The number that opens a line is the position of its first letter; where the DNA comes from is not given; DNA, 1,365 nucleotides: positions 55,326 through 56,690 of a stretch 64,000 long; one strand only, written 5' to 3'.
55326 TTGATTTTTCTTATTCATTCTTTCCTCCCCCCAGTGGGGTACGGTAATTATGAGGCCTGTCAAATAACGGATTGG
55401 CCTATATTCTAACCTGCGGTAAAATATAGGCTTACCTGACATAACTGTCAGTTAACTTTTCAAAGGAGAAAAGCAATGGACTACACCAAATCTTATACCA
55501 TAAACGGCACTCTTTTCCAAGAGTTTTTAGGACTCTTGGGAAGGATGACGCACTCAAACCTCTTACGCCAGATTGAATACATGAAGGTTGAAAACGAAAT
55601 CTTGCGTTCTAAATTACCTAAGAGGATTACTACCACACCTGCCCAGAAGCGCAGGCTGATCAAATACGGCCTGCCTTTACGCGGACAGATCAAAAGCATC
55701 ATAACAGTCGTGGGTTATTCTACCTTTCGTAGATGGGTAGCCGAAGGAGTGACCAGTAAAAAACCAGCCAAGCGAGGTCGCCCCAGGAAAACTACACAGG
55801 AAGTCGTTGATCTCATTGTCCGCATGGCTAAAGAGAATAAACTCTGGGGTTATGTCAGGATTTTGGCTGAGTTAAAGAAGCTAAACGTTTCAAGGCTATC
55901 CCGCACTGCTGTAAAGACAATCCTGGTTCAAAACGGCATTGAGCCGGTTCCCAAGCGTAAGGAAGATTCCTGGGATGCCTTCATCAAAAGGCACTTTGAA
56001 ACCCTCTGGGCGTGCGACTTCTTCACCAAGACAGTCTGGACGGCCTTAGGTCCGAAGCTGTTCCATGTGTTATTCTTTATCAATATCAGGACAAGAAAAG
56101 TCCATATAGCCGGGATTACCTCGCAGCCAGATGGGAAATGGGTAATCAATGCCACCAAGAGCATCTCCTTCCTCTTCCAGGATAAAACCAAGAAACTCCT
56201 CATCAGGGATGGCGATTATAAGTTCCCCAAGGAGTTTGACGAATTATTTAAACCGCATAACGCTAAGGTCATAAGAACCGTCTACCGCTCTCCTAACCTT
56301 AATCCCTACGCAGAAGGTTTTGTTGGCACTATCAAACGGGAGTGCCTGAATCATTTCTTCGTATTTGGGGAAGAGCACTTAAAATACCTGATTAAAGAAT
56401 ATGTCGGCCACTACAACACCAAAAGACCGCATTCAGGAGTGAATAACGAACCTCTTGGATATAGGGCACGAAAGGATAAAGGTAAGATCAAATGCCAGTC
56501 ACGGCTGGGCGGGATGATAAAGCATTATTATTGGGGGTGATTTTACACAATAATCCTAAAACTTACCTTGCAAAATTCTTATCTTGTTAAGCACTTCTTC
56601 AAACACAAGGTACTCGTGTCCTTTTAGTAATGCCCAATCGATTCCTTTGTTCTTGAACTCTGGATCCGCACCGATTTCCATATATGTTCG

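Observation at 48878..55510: Bipartite hairpin element in six copies separates the accessory genes and is also the 5' region of the only transposase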

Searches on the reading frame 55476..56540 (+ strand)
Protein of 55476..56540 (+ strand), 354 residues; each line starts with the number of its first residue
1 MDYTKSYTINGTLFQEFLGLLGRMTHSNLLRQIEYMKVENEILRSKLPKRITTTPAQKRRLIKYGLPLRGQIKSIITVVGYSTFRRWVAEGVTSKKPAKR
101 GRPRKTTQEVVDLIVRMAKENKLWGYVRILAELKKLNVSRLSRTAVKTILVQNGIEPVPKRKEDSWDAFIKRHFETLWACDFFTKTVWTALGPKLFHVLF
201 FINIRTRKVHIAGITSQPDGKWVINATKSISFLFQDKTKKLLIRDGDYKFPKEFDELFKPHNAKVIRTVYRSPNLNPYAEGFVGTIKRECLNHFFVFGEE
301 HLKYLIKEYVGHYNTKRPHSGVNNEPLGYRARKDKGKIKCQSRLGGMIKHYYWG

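Call 7: search_protein_families(library=pfam, proteins=[window:55476-56540:+], max_evalue=0.01)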
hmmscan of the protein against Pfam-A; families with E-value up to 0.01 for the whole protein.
window:55476-56540:+ (354 aa): 4 families
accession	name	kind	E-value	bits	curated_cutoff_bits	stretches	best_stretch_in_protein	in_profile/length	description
PF13683.12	rve_3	-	3.4e-12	46.4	26.5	1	270-325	10-65/67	Integrase core domain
PF13565.12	HTH_32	-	1.7e-08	35.3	33.7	1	81-150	3-73/73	Homeodomain-like domain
PF13333.12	rve_2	-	0.00018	22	22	1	280-330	1-52/56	Integrase core domain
PF13276.12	HTH_21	-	0.00087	19.9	28.1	1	108-162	4-59/60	HTH-like domain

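Call 13: find_homologous_proteins(query=window:55476-56540:+, max_evalue=1e-10)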
Query window:55476-56540:+ (354 aa): 1035 proteins with E <= 1e-10 among 2004 candidates; the best 120 are listed.
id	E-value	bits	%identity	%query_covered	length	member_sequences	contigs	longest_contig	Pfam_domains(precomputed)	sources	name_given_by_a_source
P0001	6.1e-214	728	88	100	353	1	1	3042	PF13683.13,PF13565.13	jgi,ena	-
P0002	1.3e-212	723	88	100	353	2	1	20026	PF13683.13,PF13565.13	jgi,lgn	-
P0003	1.4e-210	717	86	100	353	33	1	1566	PF13683.13,PF13565.13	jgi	-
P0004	3.2e-207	706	85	100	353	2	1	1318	PF13683.13,PF13565.13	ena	-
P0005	1.9e-206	703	85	100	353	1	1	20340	PF13683.13,PF13565.13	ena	-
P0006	4.2e-205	699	84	100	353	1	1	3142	PF13683.13,PF13565.13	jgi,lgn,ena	-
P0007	8.3e-203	691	83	100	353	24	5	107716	PF13333.13,PF13683.13,PF13565.13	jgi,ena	-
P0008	2.4e-198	676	80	100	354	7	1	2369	PF13683.13,PF13565.13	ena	-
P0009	2.4e-197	673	84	95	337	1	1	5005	PF13683.13,PF13565.13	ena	-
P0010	1.4e-195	667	79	100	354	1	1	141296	PF13683.13,PF13565.13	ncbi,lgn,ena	-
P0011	4.9e-194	662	78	100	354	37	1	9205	PF13683.13,PF13565.13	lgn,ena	-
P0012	3.5e-193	659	77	100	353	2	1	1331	PF13683.13,PF13565.13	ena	-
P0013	3.6e-193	659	77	100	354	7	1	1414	PF13683.13,PF13565.13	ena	-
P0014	1.2e-192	658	77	100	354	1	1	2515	PF13683.13,PF13565.13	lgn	-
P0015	2.5e-191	653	77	100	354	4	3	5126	PF13683.13,PF13565.13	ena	-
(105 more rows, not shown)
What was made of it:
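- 55476..56540 (+): Intact transposase ORF of 354 aa (HTH_32 + rve_3). The IS right end lies within its last ~45 nt. 1035 homologues (call 13).
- It has 1035 homologues with E<=1e-10 (call 13).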

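Call 14: find_encoding_contigs(protein=P0007, flank=6000, max_places=6)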
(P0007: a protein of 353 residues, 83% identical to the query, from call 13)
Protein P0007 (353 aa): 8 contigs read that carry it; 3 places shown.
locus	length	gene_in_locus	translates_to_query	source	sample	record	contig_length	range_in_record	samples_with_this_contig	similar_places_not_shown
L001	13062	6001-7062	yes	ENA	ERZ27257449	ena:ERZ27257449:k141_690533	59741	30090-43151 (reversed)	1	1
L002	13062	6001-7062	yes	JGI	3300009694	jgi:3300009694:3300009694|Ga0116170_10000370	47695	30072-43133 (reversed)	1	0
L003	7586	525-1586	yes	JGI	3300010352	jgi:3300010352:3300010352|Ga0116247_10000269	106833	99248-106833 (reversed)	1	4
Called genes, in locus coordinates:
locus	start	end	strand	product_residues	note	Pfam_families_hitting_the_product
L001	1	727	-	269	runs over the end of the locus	PF04060:FeS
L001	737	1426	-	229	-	PF13386:DsbD_2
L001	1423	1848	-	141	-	-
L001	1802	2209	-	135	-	PF08859:DGC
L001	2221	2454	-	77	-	PF13192:Thioredoxin_3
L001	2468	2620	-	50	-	-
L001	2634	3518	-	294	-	PF03773:ArsP_1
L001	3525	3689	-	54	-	-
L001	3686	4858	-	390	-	PF03773:ArsP_1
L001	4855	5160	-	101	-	PF02001:DUF134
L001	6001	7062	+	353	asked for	PF13565:HTH_32 (weak), PF13683:rve_3, PF13333:rve_2 (weak)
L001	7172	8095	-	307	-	PF13354:Beta-lactamase2, PF00768:Peptidase_S11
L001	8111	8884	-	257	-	PF01476:LysM, PF01510:Amidase_2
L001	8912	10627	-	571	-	PF01926:MMR_HSR1, PF02421:FeoB_N, PF07670:Gate, PF07664:FeoB_C, PF07670:Gate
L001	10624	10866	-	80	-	PF04023:FeoA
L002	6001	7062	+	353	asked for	PF13565:HTH_32 (weak), PF13683:rve_3, PF13333:rve_2 (weak)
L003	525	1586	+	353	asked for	PF13565:HTH_32 (weak), PF13683:rve_3, PF13333:rve_2 (weak)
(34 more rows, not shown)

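Call 15: find_encoding_contigs(protein=P0002, flank=6000, max_places=4)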
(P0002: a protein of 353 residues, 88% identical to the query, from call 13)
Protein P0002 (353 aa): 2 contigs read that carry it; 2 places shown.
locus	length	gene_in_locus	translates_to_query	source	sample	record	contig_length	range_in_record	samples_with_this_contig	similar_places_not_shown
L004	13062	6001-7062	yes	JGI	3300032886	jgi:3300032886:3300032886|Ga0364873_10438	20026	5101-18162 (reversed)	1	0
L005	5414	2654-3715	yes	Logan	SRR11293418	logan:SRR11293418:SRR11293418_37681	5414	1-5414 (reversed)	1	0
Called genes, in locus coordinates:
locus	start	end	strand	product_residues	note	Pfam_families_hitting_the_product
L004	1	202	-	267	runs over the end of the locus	PF13175:AAA_15 (faint), PF13476:AAA_23 (weak), PF00005:ABC_tran, PF13304:AAA_21 (faint)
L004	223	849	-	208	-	PF00857:Isochorismatase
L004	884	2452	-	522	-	PF00083:Sugar_tr, PF05977:MFS_3 (weak), PF06609:TRI12, PF07690:MFS_1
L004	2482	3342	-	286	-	PF25917:BSH_RND, PF25919:BSH_CusB (weak), PF25973:BSH_CzcB (faint), PF25876:HH_MFP_RND, PF25954:Beta-barrel_RND_2 (weak), PF25963:Beta-barrel_AAEA, PF25990:Beta-barrel_YknX (weak)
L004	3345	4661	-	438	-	PF02321:OEP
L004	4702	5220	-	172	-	PF22381:Staph_reg_Sar_Rot (weak), PF01047:MarR, PF12802:MarR_2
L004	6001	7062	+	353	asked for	PF13565:HTH_32, PF13683:rve_3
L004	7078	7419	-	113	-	-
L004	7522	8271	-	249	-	PF04402:SIMPL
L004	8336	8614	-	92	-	-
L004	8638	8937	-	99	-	-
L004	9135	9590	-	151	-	PF13248:Zn_ribbon_3 (weak)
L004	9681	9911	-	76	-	PF13248:Zn_ribbon_3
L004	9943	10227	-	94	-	PF13248:Zn_ribbon_3 (weak)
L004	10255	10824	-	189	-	PF13248:Zn_ribbon_3 (weak)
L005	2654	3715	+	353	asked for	PF13565:HTH_32, PF13683:rve_3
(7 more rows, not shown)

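Call 16: find_encoding_contigs(protein=P0005, flank=6000, max_places=4)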
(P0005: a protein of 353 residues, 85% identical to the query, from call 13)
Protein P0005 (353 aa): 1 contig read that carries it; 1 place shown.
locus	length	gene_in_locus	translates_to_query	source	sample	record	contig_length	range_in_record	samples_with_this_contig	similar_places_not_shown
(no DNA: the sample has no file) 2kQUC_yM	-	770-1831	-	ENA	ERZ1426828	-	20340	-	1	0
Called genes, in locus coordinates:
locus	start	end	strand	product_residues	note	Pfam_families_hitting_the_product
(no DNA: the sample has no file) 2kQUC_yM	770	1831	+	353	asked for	PF13565:HTH_32 (weak), PF13683:rve_3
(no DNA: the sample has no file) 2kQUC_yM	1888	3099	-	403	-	PF09903:DUF2130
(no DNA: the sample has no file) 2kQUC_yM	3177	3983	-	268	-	-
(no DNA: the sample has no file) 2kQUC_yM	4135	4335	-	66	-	-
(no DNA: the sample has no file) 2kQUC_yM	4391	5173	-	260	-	-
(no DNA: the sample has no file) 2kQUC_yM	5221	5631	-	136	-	-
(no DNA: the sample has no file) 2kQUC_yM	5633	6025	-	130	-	-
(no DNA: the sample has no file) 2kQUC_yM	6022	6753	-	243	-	-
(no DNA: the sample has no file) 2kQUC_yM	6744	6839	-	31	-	-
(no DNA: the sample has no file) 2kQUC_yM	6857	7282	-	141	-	PF13414:TPR_11 (faint), PF13431:TPR_17 (faint)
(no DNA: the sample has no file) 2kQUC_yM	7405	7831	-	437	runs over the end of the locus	PF00753:Lactamase_B (weak), PF12706:Lactamase_B_2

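Call 17: find_encoding_contigs(protein=P0010, flank=6000, max_places=4)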
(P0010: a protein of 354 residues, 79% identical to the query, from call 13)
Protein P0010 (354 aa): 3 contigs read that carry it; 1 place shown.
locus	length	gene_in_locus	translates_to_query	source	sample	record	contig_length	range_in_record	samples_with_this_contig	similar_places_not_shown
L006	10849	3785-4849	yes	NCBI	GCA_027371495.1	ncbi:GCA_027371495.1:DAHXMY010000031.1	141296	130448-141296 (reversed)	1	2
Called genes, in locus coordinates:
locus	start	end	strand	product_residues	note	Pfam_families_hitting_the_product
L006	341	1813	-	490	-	PF10092:DUF2330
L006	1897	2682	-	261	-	-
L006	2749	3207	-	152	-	-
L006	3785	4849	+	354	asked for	PF13565:HTH_32, PF13683:rve_3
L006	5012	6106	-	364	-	PF00226:DnaJ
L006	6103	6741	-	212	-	PF00092:VWA, PF13519:VWA_2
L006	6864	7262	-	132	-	-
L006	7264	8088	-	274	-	PF13814:Replic_Relax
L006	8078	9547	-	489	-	PF10412:TrwB_AAD_bind (weak)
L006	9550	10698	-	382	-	PF01555:N6_N4_Mtase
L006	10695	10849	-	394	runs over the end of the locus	PF01170:UPF0020 (faint), PF01555:N6_N4_Mtase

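Call 22: find_related_loci(query=window:55476-56540:+, collection=metagenome_contigs, flank=10000)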
Query window:55476-56540:+ (354 aa) in metagenome_contigs; peptide patterns used: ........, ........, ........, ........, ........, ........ (x = any residue, [..] = any of these).
396 stretches matched a pattern; 265 encode a relative of the query (tblastn E <= 1e-3); the best 80 are kept; 80 distinct loci.
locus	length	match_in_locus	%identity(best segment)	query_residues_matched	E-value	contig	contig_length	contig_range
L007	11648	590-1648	88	1-354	0e+0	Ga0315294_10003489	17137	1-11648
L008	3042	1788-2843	88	1-353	0e+0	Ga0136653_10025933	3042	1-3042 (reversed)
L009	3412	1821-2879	88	1-354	0e+0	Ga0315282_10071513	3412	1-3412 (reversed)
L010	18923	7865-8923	88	1-354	0e+0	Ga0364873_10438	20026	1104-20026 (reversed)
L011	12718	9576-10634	86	1-354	0e+0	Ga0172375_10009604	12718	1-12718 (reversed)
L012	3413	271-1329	86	1-354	0e+0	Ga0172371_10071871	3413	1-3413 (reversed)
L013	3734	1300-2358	87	1-354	0e+0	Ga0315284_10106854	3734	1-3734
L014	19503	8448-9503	87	1-353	0e+0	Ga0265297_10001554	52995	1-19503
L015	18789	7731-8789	87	1-354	0e+0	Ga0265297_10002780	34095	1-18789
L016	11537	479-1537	84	1-354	0e+0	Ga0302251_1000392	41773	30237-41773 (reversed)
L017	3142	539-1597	84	1-354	0e+0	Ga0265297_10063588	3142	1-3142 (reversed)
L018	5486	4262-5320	84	1-354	0e+0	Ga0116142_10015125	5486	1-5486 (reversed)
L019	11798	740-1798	84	1-354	0e+0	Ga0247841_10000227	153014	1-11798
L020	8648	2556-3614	84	1-354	0e+0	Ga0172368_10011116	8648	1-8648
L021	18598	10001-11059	88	1-354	0e+0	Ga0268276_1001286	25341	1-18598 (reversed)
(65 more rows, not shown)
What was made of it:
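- Many metagenome contigs of relatives break a few hundred nt upstream of the transposase (call 22).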

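Call 23: find_related_loci(query=window:55476-56540:+, collection=genome_contigs, flank=10000)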
Query window:55476-56540:+ (354 aa) in genome_contigs; peptide patterns used: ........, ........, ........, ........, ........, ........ (x = any residue, [..] = any of these).
148 stretches matched a pattern; 91 encode a relative of the query (tblastn E <= 1e-3); the best 80 are kept; 80 distinct loci.
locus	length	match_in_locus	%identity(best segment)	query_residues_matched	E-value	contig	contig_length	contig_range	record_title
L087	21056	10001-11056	87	1-353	0e+0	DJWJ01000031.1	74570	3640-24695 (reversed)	MAG TPA_asm: Candidatus Omnitrophica bacterium UBA6233 UBA6233_contig_47519, whole genome shotgun sequence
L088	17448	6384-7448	71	1-354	3e-180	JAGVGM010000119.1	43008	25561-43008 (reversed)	MAG: Thermodesulfovibrionia bacterium isolate DeMMO2_3 c_000000062242, whole genome shotgun sequence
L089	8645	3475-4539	71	1-354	2e-179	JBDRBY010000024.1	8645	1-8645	MAG: Candidatus Omnitrophota bacterium isolate MEGAHIT-group-1.154 k141_1033700, whole genome shotgun sequence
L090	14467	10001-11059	72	1-353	9e-179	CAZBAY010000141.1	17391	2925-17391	MAG TPA_asm: uncultured Planctomycetia bacterium isolate binchicken_co165_23 genome assembly, contig: k141_1427794, whol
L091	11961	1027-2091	70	1-354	1e-177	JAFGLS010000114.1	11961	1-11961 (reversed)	MAG: Syntrophaceae bacterium isolate Zod_Metabat.41 k87_6109396, whole genome shotgun sequence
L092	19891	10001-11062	79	1-354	0e+0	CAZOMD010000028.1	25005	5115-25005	MAG TPA_asm: uncultured Planctomycetia bacterium isolate binchicken_co232_106 genome assembly, contig: NODE_3634_length_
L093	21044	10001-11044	63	6-352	5e-150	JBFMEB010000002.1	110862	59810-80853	MAG: Candidatus Omnitrophota bacterium isolate MAG234 MAG234_2, whole genome shotgun sequence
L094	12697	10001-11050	61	1-352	6e-147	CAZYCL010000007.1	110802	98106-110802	MAG TPA_asm: uncultured Planctomycetales bacterium isolate binchicken_co44_116 genome assembly, contig: NODE_317_length_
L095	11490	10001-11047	59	1-351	8e-144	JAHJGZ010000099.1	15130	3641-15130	MAG: Candidatus Omnitrophota bacterium isolate Modern_marine_glass_biofilm.mb.92 Modern_marine_glas.mb.92_k141_517668, w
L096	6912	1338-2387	61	4-352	1e-143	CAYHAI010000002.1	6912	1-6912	MAG TPA_asm: uncultured Planctomycetales bacterium isolate ERP119294_co2_437 genome assembly, contig: k141_80738, whole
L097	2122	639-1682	61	5-352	3e-153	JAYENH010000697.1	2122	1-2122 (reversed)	MAG: Bacteroidota bacterium isolate MAG060 MAG060_697, whole genome shotgun sequence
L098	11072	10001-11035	60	8-352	8e-137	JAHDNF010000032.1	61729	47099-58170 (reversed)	Bacterium isolate R3-B46 k141_24931, whole genome shotgun sequence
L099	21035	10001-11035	59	8-352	1e-133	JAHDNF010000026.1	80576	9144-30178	Bacterium isolate R3-B46 k141_115124, whole genome shotgun sequence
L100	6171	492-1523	60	12-352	2e-132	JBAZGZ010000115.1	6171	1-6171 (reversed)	MAG: Candidatus Omnitrophota bacterium isolate SO_2017_LW3_58 NODE_45354_length_6171_cov_0.921079_LW162_2017, whole geno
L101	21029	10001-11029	59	10-352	2e-131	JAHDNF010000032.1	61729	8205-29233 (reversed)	Bacterium isolate R3-B46 k141_24931, whole genome shotgun sequence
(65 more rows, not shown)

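Call 35: search_protein_families(library=ncbifam, proteins=[window:55476-56540:+], max_evalue=0.01)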
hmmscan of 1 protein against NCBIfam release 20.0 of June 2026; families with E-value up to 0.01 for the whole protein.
window:55476-56540:+ (354 aa): 4 families
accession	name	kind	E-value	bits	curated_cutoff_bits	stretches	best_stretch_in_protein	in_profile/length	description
NF033577.2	transpos_IS481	equivalog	3e-24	86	224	1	83-325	29-278/284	IS481 family transposase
NF033516.0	transpos_IS3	equivalog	1.3e-23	83.8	160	1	27-324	62-362/369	IS3 family transposase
NF033545.0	transpos_IS630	equivalog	3.9e-08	33.1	100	1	81-163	30-118/299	IS630 family transposase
NF006918.0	PRK09409.1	subfamily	0.0028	17.3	597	1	267-334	221-283/301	IS2 transposase TnpB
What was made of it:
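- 55476..56540 (+): NCBIfam scores are below the cutoffs for IS481 and IS3 (call 35).
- On IS481 family: NF033577 scores 86 bits against a cutoff of 224 (call 35).
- On IS3 family: NF033516 scores 83.8 bits against a cutoff of 160 (call 35).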

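Call 36: search_solved_structures(query=window:55476-56540:+, max_evalue=0.01)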
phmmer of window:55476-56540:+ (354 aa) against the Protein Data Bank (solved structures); distinct sequences matched with E-value up to 0.01: 0.
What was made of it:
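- Tried and rejected: Solved structures: no sequence match in the PDB (call 36).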

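Call 37: search_dna_similar(query=window:55476-56540:+, collection=plasmids, mode=protein, max_rows=15)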
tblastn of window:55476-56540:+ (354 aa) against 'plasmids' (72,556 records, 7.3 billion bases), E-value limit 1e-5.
Records with a match: 93; places in all: 188; records where one place covers at least 80% of the query: 14.
Best place of each record, by identity: <60% 93.
By first word of the organism name: Streptomyces 42; Leptospira 38; Bradyrhizobium 5; Embleya 2; Methylocystis 2; Paraburkholderia 1; Pseudoalteromonas 1; Nonomuraea 1; Nitrobacter 1.
By predicted mobility (MOB-suite, as given by PLSDB): non-mobilizable 67; mobilizable 20; conjugative 6.
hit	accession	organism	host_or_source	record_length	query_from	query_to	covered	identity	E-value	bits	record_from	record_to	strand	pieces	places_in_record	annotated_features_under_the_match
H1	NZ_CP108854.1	Streptomyces sp. NBC_00841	-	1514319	16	351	95%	32.2%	2e-38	152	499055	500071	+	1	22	record has no annotation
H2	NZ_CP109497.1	Streptomyces sp. NBC_01431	-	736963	17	351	95%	29.5%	5e-35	143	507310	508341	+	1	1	integrase core domain-containing protein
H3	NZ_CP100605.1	Bradyrhizobium sp. Ash2021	-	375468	25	351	92%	30.0%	4e-32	134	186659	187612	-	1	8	integrase core domain-containing protein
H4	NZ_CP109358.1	Streptomyces sp. NBC_01562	-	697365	31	351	91%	30.0%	7e-40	157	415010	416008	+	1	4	integrase core domain-containing protein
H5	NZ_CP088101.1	Bradyrhizobium barranii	cell culture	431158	12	351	96%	28.2%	2e-26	117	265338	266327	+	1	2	integrase core domain-containing protein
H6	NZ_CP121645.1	Bradyrhizobium barranii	Chamaecytisus prolifer var. ...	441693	12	351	96%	28.2%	2e-26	117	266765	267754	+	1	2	integrase core domain-containing protein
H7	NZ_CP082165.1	Bradyrhizobium sp. 186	Acmispon strigosus,cell culture,root ...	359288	12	351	96%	27.8%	9e-28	121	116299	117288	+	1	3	integrase core domain-containing protein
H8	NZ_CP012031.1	Leptospira borgpetersenii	Rattus,animal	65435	3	351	99%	26.5%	1e-16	89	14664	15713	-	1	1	integrase core domain-containing protein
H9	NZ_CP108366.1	Streptomyces sp. NBC_01340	-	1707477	18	351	94%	27.6%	6e-37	148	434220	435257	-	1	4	none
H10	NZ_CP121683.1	Streptomyces cathayae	microorganism,rhizosphere soil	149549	72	351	79%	32.9%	3e-41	161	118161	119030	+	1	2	integrase core domain-containing protein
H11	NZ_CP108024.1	Streptomyces sp. NBC_00316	-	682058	36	326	82%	31.2%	9e-39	154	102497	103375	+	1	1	integrase core domain-containing protein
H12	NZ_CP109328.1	Streptomyces sp. NBC_01591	-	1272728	85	351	75%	33.6%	9e-38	151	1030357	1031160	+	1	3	none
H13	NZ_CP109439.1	Streptomyces sp. NBC_01483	-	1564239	72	351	79%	31.9%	6e-38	151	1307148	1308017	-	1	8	none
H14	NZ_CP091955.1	Leptospira noguchii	-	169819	3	353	99%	25.3%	8e-18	92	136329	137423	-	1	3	transposase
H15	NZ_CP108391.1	Streptomyces sp. NBC_01320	-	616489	32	328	84%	29.6%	3e-35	143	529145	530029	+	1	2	integrase core domain-containing protein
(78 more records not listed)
